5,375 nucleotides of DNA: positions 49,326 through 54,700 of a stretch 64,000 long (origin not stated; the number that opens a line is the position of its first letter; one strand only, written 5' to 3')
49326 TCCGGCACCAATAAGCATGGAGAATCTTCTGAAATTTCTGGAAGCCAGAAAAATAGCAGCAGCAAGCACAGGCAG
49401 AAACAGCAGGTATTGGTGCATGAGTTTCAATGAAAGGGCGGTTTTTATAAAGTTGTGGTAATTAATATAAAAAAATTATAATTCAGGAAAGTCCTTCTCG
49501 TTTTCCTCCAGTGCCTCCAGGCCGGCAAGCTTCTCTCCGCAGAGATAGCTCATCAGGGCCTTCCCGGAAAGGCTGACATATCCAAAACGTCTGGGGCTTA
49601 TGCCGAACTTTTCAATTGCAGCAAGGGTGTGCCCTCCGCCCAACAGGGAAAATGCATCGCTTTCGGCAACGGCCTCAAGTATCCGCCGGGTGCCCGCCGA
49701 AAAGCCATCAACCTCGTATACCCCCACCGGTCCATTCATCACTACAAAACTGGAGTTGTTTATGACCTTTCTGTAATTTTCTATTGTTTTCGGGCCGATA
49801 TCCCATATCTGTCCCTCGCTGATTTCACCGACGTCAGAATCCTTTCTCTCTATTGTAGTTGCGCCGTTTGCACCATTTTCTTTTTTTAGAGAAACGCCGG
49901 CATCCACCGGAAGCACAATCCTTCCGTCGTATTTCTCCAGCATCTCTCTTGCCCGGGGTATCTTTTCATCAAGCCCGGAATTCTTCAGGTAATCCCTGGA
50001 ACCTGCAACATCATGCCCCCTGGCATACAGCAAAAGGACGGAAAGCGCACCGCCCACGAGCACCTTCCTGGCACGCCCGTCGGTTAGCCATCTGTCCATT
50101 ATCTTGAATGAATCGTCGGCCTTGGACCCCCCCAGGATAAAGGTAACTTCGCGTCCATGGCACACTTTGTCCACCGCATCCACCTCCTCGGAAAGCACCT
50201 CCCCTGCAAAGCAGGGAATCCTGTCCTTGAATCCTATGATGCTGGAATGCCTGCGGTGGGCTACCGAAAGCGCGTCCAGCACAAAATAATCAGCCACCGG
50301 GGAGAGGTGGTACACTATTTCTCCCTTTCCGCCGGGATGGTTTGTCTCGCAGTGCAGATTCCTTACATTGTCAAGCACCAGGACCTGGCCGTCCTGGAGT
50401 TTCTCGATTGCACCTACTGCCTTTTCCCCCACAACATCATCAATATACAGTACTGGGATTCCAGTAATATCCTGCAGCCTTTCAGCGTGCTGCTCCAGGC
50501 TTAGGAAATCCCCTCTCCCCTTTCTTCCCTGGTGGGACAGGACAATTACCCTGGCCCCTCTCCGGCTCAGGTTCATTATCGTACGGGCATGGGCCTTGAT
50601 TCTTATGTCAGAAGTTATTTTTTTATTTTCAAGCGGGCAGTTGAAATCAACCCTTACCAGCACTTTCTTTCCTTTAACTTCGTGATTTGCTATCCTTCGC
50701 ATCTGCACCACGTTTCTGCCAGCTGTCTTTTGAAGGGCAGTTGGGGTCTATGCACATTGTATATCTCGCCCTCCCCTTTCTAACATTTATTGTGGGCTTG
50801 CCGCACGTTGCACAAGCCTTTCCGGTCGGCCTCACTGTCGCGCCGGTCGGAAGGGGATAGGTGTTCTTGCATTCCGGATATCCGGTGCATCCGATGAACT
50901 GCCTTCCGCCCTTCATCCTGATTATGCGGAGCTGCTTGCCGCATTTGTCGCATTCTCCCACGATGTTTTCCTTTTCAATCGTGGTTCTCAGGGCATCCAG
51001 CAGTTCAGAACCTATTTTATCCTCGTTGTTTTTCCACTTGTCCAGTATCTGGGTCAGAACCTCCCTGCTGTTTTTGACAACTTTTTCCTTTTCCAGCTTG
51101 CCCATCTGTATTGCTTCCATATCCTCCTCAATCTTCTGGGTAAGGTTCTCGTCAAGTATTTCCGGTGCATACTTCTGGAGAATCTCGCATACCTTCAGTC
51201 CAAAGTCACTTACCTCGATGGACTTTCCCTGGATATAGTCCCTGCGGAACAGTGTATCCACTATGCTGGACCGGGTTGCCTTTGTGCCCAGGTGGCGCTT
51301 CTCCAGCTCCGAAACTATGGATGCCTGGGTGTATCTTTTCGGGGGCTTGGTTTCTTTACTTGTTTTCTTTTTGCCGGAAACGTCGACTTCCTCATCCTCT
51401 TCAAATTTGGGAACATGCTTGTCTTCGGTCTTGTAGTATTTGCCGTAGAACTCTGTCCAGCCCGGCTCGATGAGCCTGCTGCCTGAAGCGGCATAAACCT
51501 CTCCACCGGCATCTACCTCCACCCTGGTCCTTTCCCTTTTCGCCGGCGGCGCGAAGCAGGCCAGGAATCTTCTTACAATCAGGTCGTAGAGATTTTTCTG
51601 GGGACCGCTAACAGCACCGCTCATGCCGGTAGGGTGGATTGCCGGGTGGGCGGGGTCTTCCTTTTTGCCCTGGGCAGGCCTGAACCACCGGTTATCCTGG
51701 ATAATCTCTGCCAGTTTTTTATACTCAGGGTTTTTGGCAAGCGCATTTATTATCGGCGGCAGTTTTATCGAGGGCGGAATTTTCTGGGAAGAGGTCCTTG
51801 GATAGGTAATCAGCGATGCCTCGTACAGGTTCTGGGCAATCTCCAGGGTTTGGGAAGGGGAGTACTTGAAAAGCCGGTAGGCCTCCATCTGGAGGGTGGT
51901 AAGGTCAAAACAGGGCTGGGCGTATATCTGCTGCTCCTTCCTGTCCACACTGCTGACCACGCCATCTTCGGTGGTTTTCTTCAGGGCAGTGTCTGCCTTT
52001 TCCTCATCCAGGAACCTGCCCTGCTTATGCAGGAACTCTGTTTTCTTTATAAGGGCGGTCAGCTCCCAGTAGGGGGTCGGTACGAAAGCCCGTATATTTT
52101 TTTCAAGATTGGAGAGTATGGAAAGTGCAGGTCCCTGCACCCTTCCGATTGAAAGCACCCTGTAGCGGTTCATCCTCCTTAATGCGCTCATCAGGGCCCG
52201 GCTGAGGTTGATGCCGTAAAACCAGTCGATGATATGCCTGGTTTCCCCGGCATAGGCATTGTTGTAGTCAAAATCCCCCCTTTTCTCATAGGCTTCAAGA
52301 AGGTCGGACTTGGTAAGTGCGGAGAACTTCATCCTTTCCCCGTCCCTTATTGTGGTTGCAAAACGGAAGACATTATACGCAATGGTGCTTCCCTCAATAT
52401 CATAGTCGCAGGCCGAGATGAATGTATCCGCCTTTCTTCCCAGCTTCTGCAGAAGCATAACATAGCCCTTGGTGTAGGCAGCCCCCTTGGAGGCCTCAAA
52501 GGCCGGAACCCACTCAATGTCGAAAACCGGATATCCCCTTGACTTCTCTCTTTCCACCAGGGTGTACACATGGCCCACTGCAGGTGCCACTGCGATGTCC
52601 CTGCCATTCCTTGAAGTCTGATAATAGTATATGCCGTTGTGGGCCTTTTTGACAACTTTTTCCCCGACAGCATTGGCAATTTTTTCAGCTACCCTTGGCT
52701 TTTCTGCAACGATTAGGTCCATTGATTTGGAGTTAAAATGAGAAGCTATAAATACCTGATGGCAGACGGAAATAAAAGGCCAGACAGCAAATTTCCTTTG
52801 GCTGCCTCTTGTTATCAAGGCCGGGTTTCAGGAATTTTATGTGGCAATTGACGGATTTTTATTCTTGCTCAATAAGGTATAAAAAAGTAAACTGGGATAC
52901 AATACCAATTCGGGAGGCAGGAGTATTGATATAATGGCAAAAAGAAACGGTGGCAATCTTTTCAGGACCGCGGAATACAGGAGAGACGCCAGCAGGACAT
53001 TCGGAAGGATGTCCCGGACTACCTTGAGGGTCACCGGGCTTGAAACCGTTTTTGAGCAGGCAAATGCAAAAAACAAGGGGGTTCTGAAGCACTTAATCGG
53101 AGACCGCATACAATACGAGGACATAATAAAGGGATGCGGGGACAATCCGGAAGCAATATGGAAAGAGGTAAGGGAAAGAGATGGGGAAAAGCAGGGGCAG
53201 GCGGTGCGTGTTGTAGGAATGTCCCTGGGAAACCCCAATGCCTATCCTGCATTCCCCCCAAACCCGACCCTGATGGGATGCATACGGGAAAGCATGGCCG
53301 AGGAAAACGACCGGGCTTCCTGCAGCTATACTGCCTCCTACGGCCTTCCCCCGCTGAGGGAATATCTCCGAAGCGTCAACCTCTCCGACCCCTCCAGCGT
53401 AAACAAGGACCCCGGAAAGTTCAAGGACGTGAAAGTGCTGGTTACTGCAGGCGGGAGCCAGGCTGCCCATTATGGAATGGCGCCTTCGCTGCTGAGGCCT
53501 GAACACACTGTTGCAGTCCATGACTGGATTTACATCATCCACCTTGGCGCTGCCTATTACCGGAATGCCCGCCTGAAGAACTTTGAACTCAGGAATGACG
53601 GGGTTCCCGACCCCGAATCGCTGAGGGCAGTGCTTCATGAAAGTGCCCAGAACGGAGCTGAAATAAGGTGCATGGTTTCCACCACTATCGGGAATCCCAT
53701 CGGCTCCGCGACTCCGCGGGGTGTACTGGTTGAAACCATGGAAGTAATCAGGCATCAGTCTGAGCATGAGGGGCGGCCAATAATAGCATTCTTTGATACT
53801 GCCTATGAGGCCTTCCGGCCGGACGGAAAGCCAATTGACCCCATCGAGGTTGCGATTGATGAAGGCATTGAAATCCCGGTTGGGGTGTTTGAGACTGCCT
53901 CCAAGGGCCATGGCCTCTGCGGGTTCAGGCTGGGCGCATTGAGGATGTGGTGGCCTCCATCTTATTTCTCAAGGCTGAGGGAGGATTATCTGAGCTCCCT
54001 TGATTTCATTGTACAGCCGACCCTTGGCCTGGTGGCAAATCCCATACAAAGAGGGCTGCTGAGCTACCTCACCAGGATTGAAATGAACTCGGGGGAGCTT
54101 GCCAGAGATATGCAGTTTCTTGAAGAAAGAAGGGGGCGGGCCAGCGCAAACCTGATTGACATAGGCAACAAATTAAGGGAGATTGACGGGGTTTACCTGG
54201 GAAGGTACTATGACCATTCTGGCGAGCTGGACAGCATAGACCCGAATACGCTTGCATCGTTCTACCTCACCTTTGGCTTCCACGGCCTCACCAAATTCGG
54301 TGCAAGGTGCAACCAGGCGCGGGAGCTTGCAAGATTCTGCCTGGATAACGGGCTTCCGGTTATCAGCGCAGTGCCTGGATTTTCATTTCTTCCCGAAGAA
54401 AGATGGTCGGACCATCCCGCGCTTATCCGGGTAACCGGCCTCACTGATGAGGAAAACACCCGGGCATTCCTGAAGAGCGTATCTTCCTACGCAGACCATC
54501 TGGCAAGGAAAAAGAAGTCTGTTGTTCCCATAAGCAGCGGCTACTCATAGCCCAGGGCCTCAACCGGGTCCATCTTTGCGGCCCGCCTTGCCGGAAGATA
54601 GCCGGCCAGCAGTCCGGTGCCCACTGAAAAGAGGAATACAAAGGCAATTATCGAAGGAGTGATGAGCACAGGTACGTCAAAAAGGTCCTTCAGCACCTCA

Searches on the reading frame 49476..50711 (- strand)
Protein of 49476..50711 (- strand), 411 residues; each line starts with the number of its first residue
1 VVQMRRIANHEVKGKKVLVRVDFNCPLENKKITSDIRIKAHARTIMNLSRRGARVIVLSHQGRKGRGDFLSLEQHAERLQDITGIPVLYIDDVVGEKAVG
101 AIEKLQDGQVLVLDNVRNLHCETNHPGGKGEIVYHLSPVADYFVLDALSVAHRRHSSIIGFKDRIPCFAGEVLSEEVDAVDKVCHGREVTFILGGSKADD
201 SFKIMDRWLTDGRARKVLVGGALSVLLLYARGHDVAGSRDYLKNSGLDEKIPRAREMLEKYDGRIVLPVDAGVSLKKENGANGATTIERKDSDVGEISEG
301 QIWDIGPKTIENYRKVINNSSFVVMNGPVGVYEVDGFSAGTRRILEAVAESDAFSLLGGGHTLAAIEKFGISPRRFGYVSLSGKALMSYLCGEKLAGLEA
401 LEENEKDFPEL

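Call 88: search_protein_families(library=pfam, proteins=[window:49476-50711:-], max_evalue=0.00001)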
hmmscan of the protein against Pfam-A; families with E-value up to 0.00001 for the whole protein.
window:49476-50711:- (411 aa): 1 family
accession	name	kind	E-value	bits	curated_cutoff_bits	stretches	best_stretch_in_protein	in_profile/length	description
PF00162.24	PGK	-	1.1e-101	341.1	27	1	8-393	2-379/379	Phosphoglycerate kinase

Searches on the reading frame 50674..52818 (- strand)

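Call 88: search_protein_families(library=pfam, proteins=[window:50674-52818:-], max_evalue=0.00001)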
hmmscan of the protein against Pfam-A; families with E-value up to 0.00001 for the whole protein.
window:50674-52818:- (714 aa): 3 families
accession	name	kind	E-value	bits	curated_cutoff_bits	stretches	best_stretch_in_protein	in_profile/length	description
PF01131.25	Topoisom_bac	-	5.8e-118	394.9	35.1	1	184-582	3-411/411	DNA topoisomerase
PF01396.24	Zn_ribbon_Top1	-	3e-11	43.4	32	1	620-657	1-37/39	Topoisomerase DNA binding C4 zinc finger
PF01751.28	Toprim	-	1.1e-09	38.8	23.1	1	35-167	2-95/96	Toprim domain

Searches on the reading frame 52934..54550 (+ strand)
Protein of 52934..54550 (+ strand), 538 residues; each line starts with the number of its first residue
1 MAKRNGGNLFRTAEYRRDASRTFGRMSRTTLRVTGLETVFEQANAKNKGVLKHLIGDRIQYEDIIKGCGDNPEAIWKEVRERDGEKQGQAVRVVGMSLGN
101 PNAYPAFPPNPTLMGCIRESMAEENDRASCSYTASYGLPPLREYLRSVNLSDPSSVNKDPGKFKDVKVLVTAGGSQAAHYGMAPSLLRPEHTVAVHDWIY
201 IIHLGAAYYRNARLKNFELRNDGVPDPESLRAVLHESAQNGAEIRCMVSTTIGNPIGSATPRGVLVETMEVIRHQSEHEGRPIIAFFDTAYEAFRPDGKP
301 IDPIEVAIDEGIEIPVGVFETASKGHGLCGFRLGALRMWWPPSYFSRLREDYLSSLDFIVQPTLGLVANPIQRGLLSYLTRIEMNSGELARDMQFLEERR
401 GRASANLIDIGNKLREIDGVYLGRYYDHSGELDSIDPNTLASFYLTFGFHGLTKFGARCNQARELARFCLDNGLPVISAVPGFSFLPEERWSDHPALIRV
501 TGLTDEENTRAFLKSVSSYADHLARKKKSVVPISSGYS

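Call 88: search_protein_families(library=pfam, proteins=[window:52934-54550:+], max_evalue=0.00001)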
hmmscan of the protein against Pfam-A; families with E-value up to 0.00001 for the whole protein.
window:52934-54550:+ (538 aa): 1 family
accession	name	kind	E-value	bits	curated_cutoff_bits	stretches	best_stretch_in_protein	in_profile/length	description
PF00155.27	Aminotran_1_2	-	7.2e-15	55.5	19.7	1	162-407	62-290/361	Aminotransferase class I and II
